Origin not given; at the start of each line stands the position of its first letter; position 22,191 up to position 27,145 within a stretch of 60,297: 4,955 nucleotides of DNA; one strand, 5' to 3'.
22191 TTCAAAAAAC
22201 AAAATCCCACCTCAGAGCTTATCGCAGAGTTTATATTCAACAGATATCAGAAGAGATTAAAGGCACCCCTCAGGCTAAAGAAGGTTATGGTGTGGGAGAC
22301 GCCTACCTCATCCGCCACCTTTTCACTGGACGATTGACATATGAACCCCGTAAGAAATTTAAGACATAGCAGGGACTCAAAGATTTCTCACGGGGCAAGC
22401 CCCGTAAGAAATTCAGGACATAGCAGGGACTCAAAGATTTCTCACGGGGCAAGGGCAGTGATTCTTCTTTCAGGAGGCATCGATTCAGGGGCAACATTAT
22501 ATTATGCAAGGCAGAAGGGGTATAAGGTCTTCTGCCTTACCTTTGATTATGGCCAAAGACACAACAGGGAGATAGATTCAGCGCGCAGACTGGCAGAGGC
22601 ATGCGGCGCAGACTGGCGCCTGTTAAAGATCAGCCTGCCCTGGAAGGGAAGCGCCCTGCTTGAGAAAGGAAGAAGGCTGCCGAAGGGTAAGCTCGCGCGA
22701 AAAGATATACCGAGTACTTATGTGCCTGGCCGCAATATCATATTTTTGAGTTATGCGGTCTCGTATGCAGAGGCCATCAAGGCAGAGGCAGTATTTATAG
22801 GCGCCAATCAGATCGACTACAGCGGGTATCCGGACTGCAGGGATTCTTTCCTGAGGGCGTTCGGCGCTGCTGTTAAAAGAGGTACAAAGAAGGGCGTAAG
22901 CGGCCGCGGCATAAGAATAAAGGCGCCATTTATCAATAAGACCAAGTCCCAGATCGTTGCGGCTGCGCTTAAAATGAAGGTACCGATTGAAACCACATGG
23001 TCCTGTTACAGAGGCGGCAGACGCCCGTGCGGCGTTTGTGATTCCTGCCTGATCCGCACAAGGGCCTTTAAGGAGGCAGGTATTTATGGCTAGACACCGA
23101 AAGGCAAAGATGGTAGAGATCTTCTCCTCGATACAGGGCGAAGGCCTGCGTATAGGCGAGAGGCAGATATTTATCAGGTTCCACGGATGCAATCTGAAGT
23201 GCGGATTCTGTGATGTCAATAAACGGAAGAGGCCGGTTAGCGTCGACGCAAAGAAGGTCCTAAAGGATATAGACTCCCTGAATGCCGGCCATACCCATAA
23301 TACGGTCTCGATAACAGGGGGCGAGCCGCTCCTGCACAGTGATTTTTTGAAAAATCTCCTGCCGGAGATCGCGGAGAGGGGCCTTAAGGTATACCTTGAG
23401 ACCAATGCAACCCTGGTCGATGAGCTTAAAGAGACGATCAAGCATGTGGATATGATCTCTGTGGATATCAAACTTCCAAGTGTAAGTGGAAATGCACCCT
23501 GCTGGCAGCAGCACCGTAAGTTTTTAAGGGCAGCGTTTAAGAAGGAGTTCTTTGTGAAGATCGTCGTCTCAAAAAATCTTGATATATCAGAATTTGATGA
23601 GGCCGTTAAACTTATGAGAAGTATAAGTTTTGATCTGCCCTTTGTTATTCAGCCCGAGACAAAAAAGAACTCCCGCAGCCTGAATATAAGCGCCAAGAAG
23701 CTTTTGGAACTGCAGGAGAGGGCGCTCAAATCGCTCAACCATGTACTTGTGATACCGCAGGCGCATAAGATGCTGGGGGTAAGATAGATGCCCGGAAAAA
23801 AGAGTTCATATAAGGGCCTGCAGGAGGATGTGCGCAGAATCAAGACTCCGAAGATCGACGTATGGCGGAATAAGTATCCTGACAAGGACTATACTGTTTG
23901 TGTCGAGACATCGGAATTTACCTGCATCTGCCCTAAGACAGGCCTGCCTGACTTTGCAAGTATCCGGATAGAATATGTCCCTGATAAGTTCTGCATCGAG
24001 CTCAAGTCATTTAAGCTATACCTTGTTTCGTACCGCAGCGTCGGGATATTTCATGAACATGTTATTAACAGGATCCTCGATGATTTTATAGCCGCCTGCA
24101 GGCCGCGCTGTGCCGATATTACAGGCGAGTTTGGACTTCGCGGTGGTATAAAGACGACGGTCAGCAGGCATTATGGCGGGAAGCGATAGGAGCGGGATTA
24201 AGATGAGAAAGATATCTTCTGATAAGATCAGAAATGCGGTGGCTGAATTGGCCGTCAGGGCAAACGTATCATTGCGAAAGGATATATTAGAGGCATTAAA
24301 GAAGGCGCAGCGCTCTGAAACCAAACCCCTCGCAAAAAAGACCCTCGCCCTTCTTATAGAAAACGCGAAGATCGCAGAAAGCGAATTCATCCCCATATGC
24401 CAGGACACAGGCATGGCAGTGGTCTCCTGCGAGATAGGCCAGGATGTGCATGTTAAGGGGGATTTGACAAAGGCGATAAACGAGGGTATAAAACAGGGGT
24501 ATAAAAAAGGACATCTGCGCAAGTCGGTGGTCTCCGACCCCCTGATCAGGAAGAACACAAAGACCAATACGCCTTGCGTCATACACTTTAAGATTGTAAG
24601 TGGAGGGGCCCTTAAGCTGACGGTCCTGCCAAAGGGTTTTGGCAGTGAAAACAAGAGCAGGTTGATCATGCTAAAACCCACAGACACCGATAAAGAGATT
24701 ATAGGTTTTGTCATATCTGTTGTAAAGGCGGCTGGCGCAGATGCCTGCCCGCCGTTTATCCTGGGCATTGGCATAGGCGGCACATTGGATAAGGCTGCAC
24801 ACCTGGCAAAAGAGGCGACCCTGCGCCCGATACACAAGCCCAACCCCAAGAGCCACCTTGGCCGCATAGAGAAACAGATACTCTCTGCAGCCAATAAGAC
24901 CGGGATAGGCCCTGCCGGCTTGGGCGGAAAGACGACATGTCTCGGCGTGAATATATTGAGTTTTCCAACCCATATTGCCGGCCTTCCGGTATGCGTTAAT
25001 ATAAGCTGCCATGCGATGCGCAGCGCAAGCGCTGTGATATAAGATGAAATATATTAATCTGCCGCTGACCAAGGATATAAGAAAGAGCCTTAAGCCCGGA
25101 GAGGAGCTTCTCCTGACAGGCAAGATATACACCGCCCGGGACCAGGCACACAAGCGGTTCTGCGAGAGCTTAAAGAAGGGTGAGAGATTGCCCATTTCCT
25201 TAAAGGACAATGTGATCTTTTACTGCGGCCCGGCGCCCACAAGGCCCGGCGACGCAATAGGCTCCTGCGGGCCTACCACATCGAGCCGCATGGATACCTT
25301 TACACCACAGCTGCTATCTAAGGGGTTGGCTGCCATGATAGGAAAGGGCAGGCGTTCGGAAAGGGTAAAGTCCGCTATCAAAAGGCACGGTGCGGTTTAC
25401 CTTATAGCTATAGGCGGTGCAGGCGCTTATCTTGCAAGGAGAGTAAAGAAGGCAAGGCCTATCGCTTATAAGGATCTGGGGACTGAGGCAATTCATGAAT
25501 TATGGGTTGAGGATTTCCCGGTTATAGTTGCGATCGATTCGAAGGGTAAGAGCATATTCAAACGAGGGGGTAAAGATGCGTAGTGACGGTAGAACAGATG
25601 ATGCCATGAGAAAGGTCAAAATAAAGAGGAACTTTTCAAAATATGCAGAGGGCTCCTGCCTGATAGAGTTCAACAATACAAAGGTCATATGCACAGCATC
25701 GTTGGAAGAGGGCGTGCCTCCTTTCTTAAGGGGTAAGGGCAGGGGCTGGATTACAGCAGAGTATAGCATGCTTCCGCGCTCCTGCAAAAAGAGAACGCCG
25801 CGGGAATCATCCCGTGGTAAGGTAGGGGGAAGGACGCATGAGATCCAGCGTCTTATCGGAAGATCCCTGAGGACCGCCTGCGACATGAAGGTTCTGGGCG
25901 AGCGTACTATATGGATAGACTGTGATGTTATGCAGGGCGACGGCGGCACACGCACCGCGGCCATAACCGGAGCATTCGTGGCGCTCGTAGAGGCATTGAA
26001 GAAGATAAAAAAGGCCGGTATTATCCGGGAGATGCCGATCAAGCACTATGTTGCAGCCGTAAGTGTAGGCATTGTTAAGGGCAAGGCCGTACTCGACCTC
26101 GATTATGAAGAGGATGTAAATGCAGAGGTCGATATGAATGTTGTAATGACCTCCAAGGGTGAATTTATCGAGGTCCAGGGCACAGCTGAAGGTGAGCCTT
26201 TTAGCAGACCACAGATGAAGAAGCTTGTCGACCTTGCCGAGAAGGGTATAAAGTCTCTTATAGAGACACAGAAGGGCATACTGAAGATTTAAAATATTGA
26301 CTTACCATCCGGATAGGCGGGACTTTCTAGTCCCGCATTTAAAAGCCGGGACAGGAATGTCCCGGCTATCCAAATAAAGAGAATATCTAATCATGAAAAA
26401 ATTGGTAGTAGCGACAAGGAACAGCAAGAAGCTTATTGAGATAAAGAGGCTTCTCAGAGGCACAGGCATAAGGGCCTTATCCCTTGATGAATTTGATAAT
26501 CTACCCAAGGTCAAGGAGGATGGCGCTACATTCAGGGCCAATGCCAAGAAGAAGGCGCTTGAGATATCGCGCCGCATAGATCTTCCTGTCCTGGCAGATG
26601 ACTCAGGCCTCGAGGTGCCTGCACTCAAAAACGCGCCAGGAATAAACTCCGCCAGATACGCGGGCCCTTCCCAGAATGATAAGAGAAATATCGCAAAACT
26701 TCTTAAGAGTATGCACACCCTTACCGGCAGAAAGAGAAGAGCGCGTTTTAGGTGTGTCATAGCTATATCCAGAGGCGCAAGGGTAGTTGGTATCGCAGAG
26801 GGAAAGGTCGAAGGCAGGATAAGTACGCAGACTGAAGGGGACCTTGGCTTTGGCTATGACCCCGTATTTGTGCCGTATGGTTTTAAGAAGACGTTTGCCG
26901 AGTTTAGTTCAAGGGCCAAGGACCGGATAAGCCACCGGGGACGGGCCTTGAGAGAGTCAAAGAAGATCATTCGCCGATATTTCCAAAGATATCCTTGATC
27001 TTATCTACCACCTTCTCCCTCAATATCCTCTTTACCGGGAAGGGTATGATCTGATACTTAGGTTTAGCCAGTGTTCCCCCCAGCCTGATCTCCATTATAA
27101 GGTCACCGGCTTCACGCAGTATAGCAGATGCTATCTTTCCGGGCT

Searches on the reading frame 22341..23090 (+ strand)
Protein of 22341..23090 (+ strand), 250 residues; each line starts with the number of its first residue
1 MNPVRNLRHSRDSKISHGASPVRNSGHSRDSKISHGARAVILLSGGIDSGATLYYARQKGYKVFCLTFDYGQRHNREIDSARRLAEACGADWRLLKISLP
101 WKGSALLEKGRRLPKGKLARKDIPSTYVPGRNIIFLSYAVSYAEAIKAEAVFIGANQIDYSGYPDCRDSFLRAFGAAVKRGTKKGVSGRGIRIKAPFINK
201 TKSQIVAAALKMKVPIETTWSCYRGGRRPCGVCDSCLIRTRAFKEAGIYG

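Call 72: search_protein_families(library=pfam, proteins=[window:22341-23090:+], max_evalue=0.0001)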
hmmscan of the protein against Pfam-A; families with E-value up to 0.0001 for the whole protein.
window:22341-23090:+ (250 aa): 3 families
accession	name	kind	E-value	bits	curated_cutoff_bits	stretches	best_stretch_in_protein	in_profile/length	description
PF06508.19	QueC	-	5.9e-70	235.5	22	1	38-246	1-209/210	Queuosine biosynthesis protein QueC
PF00733.27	Asn_synthase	-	3.2e-06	27.5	21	1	40-97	21-79/354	Asparagine synthase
PF02568.20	ThiI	-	1.6e-05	25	20.5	1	38-86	5-54/197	Thiamine biosynthesis protein (ThiI)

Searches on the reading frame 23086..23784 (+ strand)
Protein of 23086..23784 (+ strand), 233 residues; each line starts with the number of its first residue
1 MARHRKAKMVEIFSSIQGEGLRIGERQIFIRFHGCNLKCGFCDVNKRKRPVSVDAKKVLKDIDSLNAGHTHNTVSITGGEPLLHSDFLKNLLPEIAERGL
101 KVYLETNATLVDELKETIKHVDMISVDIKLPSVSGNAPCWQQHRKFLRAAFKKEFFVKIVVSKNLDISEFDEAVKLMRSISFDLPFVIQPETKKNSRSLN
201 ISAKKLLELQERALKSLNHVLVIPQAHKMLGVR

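Call 72: search_protein_families(library=pfam, proteins=[window:23086-23784:+], max_evalue=0.0001)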
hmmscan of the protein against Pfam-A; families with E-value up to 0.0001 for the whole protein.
window:23086-23784:+ (233 aa): 2 families
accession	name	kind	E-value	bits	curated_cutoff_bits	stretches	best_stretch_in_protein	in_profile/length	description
PF04055.27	Radical_SAM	-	1.1e-17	65.2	29.5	1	31-176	3-165/166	Radical SAM superfamily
PF13353.11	Fer4_12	-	3.7e-09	37.4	22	1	16-122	1-110/137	4Fe-4S single cluster domain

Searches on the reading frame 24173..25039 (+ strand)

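Call 7: search_protein_families(library=pfam, proteins=[window:24173-25039:+], max_evalue=0.001)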
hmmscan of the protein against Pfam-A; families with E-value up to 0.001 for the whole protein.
window:24173-25039:+ (289 aa): 1 family
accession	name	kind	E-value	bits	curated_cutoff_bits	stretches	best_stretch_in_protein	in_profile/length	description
PF05681.19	Fumerase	-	5.4e-106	354.3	25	1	21-287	2-269/270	Fumarate hydratase (Fumerase)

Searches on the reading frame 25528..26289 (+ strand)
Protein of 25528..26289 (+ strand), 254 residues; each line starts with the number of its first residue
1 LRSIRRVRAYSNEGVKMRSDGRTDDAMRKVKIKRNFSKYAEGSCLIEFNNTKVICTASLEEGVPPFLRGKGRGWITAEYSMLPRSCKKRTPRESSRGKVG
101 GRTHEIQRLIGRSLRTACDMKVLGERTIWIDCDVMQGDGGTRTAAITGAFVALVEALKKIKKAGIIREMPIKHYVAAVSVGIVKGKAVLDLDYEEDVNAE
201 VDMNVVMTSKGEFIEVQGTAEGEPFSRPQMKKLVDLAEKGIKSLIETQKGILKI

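Call 7: search_protein_families(library=pfam, proteins=[window:25528-26289:+], max_evalue=0.001)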
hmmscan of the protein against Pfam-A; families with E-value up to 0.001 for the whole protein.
window:25528-26289:+ (254 aa): 2 families
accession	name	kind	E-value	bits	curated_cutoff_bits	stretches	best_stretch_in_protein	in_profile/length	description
PF01138.27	RNase_PH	-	2.5e-26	93.1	25.5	1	27-156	2-127/130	3' exoribonuclease family, domain 1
PF03725.20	RNase_PH_C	-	1.2e-15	57.6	20.8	1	173-240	1-67/67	3' exoribonuclease family, domain 2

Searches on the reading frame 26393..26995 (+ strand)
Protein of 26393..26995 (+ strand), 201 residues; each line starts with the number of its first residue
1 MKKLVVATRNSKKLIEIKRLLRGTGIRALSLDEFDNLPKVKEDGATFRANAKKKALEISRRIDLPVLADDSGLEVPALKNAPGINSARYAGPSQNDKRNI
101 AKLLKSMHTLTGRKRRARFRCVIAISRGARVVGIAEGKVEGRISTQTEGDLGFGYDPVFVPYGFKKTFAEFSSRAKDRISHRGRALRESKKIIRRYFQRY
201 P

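Call 72: search_protein_families(library=pfam, proteins=[window:26393-26995:+], max_evalue=0.0001)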
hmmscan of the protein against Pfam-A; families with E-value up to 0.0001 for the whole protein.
window:26393-26995:+ (201 aa): 1 family
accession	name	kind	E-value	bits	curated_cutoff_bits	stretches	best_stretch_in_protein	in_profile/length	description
PF01725.21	Ham1p_like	-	1.7e-60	204.5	22.5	1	4-190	1-184/186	Ham1 family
